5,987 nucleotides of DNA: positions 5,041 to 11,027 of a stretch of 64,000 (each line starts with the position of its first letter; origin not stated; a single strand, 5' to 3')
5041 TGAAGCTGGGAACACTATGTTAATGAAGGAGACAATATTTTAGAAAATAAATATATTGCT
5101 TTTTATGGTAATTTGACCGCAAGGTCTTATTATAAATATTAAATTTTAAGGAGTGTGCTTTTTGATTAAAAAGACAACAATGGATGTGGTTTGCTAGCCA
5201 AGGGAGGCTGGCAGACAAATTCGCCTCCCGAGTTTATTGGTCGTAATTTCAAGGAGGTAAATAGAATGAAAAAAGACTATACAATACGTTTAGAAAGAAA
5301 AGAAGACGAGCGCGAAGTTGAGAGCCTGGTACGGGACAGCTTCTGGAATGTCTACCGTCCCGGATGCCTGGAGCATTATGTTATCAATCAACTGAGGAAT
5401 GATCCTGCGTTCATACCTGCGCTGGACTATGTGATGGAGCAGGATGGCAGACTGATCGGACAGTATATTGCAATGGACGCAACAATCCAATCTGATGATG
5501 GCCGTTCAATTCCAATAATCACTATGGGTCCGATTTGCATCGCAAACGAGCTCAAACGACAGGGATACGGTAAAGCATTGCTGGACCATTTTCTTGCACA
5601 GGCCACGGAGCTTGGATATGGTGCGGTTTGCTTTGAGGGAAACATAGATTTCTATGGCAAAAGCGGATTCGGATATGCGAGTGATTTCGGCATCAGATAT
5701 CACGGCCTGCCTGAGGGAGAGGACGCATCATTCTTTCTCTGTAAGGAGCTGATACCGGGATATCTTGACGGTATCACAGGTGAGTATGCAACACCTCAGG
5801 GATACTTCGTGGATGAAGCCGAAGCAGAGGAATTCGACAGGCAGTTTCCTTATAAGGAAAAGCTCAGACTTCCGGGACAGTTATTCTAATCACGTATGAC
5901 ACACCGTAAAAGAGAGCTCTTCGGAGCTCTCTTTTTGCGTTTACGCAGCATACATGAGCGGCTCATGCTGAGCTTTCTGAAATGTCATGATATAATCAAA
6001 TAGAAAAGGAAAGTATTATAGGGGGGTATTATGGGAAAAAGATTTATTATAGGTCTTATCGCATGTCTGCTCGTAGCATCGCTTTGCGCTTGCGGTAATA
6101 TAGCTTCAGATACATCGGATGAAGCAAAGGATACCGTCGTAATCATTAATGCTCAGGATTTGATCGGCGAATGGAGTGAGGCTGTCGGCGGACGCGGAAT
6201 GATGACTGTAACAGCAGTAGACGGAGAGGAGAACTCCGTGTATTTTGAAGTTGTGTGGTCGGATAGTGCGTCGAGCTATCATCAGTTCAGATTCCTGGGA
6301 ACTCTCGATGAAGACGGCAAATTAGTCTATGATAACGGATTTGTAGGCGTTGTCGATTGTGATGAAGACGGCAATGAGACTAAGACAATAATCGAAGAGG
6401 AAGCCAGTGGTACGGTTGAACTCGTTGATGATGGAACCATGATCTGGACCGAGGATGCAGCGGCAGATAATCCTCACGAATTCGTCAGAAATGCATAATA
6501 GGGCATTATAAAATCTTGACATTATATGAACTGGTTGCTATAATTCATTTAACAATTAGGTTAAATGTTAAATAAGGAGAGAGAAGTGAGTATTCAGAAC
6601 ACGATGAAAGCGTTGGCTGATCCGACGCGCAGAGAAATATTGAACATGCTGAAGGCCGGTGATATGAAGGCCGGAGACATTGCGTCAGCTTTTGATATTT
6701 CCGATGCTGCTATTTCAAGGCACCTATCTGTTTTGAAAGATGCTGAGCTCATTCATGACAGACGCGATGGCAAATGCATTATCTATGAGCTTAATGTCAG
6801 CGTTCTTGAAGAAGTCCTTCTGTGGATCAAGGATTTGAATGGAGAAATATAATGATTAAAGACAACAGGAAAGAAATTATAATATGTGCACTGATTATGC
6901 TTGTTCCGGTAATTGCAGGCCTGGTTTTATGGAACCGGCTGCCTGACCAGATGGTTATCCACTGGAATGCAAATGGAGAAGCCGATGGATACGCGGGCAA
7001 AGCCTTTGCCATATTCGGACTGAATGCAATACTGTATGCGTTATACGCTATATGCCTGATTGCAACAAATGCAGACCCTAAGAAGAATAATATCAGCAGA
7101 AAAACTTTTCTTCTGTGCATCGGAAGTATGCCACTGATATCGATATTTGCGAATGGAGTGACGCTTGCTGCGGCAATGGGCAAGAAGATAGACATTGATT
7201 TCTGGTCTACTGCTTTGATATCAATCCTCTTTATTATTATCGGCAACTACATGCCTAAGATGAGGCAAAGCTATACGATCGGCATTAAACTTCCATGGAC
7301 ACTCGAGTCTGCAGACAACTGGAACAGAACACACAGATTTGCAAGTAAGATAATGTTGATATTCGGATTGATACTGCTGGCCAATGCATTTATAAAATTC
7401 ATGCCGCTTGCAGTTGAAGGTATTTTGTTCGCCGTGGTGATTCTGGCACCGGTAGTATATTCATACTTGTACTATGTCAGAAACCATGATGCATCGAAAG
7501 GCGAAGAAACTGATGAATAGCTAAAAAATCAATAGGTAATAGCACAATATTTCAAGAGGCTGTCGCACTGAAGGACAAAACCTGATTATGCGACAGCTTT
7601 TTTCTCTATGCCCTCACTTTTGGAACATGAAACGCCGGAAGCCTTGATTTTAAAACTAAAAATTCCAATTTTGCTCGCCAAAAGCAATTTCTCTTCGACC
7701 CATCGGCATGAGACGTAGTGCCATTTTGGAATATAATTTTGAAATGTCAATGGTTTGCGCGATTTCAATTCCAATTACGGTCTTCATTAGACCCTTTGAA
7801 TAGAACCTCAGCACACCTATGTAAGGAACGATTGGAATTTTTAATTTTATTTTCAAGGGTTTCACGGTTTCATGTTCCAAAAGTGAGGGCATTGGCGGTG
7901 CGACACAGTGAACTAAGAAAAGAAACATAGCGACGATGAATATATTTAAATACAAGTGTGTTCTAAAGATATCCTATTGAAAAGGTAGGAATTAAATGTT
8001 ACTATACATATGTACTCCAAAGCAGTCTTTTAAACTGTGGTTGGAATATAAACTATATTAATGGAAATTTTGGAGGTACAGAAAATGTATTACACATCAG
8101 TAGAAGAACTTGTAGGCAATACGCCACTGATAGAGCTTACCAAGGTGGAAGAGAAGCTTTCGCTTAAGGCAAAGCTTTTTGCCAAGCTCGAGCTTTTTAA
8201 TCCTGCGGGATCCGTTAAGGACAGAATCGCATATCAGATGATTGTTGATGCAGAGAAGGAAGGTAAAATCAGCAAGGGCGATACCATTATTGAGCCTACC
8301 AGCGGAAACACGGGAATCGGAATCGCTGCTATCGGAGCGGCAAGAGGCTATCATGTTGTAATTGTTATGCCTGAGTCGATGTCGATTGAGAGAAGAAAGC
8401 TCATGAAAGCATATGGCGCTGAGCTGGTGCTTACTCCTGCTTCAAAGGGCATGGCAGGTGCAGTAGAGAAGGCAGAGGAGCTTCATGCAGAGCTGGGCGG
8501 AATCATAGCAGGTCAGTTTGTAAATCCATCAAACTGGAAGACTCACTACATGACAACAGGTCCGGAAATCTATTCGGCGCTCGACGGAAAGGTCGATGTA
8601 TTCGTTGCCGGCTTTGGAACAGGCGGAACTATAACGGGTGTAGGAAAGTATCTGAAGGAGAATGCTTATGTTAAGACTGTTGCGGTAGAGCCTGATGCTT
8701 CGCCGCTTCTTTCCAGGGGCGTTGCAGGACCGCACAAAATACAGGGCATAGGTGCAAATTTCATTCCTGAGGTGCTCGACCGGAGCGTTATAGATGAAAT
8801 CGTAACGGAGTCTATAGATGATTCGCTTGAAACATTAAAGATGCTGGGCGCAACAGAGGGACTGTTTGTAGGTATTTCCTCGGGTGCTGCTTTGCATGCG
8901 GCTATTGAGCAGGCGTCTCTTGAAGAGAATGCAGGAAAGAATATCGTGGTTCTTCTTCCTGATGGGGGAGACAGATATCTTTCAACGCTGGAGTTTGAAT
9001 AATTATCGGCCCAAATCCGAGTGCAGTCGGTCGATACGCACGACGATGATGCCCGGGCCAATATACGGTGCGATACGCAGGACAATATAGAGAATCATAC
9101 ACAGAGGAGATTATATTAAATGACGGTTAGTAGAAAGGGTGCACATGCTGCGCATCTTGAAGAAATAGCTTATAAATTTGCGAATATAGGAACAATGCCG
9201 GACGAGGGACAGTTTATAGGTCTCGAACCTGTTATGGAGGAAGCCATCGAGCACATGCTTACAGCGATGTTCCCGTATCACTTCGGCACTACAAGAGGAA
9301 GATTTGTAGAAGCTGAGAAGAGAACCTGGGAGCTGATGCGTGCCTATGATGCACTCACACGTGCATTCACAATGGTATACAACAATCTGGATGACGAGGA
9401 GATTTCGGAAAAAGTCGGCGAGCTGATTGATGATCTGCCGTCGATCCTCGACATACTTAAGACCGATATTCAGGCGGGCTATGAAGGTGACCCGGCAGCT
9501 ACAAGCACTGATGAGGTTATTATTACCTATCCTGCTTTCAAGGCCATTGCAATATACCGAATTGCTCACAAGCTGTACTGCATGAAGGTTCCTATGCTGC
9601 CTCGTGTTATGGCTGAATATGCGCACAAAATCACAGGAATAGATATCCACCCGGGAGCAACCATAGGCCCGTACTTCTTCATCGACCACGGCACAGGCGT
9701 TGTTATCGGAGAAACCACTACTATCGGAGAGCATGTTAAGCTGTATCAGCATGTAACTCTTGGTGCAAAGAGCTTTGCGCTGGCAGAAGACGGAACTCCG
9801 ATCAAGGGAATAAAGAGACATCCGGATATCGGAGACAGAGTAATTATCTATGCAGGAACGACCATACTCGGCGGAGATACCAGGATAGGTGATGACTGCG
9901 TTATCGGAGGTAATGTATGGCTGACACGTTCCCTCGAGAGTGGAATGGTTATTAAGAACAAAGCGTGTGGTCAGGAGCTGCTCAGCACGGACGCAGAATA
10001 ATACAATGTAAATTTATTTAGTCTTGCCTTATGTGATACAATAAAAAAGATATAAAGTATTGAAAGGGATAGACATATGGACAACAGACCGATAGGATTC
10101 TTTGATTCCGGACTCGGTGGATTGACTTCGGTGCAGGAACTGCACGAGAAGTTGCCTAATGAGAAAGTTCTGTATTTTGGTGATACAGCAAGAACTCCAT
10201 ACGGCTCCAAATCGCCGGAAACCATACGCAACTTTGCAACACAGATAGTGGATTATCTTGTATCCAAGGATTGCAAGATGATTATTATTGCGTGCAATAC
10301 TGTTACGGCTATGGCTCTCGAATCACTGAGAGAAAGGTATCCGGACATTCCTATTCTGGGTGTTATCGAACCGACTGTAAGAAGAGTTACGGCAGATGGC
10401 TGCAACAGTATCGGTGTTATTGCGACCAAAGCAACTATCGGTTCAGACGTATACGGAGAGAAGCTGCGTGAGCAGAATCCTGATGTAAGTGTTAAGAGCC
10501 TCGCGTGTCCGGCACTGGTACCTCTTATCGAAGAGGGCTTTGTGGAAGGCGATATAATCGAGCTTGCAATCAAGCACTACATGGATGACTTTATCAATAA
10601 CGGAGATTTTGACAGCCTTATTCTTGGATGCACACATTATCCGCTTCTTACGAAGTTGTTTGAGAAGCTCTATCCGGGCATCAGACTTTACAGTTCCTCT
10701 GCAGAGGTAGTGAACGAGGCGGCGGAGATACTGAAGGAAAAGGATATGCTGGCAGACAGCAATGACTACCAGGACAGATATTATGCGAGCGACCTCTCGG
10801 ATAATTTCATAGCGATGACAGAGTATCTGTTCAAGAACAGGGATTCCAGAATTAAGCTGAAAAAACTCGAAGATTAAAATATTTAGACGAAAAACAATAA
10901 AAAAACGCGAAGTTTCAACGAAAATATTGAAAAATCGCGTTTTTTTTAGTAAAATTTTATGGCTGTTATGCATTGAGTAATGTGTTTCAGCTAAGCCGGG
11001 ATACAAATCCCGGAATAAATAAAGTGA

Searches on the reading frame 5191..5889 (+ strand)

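Call 57: search_protein_families(library=pfam, proteins=[window:5191-5889:+], max_evalue=0.00001)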
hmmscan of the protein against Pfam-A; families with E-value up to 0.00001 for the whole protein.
window:5191-5889:+ (232 aa): 2 families
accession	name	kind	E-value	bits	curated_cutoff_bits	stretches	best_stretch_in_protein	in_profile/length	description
PF13527.13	Acetyltransf_9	-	1.2e-07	32.2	25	1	32-163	2-127/127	Acetyltransferase (GNAT) domain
PF13508.13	Acetyltransf_7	-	2e-06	28.5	27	1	80-160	6-82/84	Acetyltransferase (GNAT) domain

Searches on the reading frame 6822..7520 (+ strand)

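Call 57: search_protein_families(library=pfam, proteins=[window:6822-7520:+], max_evalue=0.00001)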
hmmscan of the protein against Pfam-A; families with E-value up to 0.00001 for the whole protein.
window:6822-7520:+ (232 aa): 2 families
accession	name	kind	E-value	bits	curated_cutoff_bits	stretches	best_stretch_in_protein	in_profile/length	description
PF13630.11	SdpI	-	7.2e-18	64.9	28.2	1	146-215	1-68/71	SdpI/YfhL protein family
PF07853.16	DUF1648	-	7.2e-18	64.4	28.7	1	24-70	1-47/49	Domain of unknown function (DUF1648)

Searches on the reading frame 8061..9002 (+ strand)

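Call 57: search_protein_families(library=pfam, proteins=[window:8061-9002:+], max_evalue=0.00001)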
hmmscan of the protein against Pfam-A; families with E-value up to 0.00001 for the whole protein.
window:8061-9002:+ (313 aa): 1 family
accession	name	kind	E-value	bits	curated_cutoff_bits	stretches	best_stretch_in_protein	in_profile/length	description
PF00291.31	PALP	-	9.7e-74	248.8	35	1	15-301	2-295/295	Pyridoxal-phosphate dependent enzyme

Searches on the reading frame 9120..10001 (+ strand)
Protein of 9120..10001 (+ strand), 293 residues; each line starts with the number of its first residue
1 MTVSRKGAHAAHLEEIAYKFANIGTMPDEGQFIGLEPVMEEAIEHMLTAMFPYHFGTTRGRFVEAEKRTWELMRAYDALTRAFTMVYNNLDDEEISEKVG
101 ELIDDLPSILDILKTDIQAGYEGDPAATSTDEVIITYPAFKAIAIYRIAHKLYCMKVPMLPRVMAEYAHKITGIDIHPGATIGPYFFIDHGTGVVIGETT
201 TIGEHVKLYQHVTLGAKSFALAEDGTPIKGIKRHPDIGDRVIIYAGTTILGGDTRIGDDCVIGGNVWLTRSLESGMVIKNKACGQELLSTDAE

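Call 57: search_protein_families(library=pfam, proteins=[window:9120-10001:+], max_evalue=0.00001)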
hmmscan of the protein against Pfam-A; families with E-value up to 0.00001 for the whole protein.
window:9120-10001:+ (293 aa): 1 family
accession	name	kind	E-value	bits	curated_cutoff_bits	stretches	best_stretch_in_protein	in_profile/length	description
PF00132.30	Hexapep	-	7e-10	38.6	27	0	236-269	3-35/36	Bacterial transferase hexapeptide (six repeats)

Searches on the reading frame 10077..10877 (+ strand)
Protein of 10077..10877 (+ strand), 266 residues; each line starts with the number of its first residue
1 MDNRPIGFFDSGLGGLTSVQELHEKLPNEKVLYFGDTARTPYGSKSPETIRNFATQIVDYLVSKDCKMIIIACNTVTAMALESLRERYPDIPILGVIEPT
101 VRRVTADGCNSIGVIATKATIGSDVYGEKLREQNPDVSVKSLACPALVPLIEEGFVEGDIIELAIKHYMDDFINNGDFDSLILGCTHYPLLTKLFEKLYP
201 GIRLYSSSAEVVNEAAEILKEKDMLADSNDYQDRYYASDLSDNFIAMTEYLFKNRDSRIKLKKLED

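Call 57: search_protein_families(library=pfam, proteins=[window:10077-10877:+], max_evalue=0.00001)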
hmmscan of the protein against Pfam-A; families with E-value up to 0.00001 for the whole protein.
window:10077-10877:+ (266 aa): 1 family
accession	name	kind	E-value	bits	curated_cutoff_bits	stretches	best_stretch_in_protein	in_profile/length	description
PF01177.27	Asp_Glu_race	-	4.4e-21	76.1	31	1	20-214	18-210/211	Asp/Glu/Hydantoin racemase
